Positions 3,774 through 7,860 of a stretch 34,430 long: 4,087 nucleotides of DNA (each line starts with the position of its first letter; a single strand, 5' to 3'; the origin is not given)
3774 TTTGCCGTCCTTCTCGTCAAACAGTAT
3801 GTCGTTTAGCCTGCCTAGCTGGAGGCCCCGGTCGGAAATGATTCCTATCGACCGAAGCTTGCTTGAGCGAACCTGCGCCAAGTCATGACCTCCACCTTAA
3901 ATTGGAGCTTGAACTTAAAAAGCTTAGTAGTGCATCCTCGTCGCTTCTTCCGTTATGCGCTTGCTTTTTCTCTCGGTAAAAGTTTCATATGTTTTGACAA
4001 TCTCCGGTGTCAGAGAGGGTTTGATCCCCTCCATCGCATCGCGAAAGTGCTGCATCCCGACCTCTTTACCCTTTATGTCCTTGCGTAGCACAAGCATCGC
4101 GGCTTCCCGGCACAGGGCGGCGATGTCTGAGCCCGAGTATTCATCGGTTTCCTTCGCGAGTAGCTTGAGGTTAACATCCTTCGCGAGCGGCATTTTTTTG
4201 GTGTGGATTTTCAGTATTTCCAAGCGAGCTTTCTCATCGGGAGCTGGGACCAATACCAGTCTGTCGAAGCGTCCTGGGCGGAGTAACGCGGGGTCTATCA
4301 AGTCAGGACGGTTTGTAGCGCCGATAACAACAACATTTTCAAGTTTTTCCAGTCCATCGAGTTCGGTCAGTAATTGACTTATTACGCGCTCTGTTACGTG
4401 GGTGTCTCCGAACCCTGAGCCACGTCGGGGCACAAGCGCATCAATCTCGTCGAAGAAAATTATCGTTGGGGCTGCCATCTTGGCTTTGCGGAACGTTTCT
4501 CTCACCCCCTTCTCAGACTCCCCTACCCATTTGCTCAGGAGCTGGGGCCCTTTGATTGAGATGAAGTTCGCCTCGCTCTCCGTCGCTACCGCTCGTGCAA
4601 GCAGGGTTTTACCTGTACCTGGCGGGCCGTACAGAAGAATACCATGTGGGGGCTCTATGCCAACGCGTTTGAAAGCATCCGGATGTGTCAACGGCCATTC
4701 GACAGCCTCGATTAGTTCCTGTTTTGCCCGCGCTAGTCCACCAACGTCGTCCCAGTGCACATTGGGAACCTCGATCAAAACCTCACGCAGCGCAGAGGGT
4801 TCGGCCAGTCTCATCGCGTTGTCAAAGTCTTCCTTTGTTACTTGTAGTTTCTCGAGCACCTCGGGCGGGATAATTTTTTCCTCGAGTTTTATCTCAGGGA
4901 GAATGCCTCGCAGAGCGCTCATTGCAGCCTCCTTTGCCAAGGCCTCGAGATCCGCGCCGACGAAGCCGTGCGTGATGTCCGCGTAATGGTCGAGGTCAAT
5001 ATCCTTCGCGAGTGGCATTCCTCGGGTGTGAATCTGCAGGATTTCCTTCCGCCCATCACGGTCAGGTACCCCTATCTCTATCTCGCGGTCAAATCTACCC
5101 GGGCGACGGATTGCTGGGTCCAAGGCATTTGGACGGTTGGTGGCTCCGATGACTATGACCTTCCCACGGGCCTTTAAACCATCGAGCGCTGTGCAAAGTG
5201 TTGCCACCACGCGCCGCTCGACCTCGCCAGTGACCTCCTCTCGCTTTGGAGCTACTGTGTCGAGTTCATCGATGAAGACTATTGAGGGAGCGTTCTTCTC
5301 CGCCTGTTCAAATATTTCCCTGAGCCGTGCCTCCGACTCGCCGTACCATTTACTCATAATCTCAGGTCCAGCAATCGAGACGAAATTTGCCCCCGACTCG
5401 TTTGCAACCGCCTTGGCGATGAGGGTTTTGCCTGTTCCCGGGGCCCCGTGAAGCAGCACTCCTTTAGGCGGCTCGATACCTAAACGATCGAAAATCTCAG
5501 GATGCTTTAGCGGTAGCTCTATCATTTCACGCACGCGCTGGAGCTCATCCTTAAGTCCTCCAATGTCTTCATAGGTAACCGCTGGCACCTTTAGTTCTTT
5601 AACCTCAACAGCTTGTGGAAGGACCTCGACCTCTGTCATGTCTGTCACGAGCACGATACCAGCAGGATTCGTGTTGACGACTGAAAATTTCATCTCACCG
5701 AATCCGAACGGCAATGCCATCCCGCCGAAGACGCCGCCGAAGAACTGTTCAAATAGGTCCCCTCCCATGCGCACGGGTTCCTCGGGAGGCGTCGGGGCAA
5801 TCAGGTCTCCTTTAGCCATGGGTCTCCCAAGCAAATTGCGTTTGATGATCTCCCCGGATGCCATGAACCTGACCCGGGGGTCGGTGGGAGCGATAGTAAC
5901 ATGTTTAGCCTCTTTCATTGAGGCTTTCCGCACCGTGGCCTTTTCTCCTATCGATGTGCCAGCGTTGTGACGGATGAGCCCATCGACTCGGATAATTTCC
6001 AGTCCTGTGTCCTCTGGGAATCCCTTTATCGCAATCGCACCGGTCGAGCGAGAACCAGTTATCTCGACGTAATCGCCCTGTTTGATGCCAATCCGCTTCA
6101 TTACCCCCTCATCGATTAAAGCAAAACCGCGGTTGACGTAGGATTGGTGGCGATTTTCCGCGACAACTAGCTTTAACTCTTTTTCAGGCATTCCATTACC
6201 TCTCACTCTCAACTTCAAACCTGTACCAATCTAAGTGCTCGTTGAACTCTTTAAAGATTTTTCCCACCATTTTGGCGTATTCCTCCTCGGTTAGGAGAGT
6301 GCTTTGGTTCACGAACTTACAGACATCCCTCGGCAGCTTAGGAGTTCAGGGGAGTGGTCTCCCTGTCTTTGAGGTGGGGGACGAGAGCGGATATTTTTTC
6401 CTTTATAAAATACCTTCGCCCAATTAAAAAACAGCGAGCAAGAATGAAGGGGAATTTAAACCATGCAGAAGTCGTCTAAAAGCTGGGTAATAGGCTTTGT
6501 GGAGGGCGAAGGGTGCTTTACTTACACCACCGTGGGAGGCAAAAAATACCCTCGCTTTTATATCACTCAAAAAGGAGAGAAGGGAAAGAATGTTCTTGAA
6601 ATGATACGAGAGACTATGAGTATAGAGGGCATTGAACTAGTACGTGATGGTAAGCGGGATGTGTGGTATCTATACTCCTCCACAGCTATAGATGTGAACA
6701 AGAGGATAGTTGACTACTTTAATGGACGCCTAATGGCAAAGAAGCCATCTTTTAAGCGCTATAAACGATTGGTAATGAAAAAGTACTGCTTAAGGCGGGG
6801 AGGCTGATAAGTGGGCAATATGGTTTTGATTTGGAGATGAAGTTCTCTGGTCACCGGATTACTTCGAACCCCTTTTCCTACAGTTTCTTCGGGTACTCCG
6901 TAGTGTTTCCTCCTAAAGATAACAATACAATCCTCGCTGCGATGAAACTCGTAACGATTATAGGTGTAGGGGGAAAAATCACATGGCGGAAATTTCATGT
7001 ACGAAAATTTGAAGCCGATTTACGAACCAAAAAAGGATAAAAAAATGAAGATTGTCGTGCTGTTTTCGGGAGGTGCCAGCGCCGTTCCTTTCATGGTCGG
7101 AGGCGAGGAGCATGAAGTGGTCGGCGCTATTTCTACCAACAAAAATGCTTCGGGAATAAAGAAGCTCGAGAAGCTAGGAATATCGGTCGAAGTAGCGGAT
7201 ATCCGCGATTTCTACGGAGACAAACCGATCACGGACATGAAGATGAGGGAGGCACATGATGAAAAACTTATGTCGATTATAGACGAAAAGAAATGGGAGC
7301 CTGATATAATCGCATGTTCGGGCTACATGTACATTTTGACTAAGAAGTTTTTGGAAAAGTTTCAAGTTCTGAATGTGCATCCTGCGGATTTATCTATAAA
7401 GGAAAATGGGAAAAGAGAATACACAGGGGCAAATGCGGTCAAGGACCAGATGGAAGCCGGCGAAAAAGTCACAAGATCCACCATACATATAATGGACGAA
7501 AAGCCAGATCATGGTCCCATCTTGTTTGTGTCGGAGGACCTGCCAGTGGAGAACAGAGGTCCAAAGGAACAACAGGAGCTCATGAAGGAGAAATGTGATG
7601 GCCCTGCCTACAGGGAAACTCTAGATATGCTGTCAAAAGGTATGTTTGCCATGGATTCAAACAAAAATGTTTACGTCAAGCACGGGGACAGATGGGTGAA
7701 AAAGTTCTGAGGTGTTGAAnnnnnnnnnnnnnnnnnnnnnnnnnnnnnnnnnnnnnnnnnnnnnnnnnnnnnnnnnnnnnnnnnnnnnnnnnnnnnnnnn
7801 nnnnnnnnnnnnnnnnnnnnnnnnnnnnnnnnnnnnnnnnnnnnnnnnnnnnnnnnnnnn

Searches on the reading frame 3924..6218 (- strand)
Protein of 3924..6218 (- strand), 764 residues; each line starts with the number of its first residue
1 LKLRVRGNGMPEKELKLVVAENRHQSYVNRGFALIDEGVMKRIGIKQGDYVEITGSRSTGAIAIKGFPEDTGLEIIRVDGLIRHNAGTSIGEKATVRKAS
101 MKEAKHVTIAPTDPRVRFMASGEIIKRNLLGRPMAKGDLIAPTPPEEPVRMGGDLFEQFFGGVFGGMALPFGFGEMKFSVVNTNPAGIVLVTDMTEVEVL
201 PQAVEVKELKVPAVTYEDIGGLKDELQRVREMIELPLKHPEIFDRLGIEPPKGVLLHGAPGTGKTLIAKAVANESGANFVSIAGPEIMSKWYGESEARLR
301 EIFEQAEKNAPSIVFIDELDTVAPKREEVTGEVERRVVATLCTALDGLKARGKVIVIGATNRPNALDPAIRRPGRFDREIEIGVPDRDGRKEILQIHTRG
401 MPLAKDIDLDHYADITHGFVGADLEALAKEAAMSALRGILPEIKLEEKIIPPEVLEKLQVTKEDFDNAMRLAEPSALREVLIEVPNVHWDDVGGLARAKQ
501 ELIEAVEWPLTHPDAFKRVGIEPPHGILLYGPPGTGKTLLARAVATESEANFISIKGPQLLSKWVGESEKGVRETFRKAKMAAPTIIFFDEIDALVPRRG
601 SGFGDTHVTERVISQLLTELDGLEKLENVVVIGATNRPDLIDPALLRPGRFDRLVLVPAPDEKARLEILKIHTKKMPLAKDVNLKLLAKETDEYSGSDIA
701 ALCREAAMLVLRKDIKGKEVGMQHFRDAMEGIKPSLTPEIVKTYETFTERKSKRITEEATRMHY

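Call 44: search_protein_families(library=pfam, proteins=[window:3924-6218:-], max_evalue=0.001)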
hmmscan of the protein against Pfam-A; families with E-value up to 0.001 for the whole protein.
window:3924-6218:- (764 aa): 38 families (the best 25 are shown)
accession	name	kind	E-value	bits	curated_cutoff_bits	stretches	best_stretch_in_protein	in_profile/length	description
PF00004.35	AAA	-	6.8e-96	318.2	21.2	2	527-658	1-130/131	ATPase family associated with various cellular activities (AAA)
PF17862.7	AAA_lid_3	-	7.9e-29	99.2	27.2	2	681-726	1-44/45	AAA+ lid domain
PF02359.24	CDC48_N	-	1.4e-22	80.1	35.1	1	16-100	1-84/85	Cell division protein 48 (CDC48), N-terminal domain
PF13191.12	AAA_16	-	3.6e-16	60.6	32.6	2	244-357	17-138/167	AAA ATPase domain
PF05496.18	RuvB_N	-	1.5e-14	54.5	27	2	252-330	34-104/159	Holliday junction DNA helicase RuvB P-loop domain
PF02933.23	CDC48_2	-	1.5e-10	40.9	22.4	1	123-205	8-63/64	Cell division protein 48 (CDC48), domain 2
PF06068.19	TIP49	-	2.1e-10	40.8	23.8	1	252-297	51-98/347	TIP49 P-loop domain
PF07728.20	AAA_5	-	6.8e-09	36.3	22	0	527-594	2-77/139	AAA domain (dynein-related subfamily)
PF13173.12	AAA_14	-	1.4e-08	35.3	27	0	527-594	5-73/129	AAA domain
PF13401.12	AAA_22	-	1.6e-08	35.3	27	0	527-557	8-41/130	AAA domain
PF23902.1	AAA_lid_PRS2_C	-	3e-08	34.1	34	0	664-700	3-39/73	PRS2 AAA+ lid C-terminal domain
PF13671.12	AAA_33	-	3.8e-08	34.2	27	0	254-300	2-46/143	AAA domain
PF07724.20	AAA_2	-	6.1e-08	33.3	27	0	527-616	6-95/166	AAA domain (Cdc48 subfamily)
PF13521.12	AAA_28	-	2.8e-07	31.3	27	0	254-302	2-50/164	AAA domain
PF01078.27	Mg_chelatase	-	4e-07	30.1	20.3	0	524-545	22-43/207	Magnesium chelatase, subunit ChlI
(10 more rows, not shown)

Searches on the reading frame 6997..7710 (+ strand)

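Call 44: search_protein_families(library=pfam, proteins=[window:6997-7710:+], max_evalue=0.001)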
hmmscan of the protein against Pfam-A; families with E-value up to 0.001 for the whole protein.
window:6997-7710:+ (237 aa): 1 family
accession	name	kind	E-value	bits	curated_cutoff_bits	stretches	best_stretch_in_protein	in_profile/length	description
PF00551.24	Formyl_trans_N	-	7.4e-20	71.9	26.1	1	17-180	1-153/181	Formyl transferase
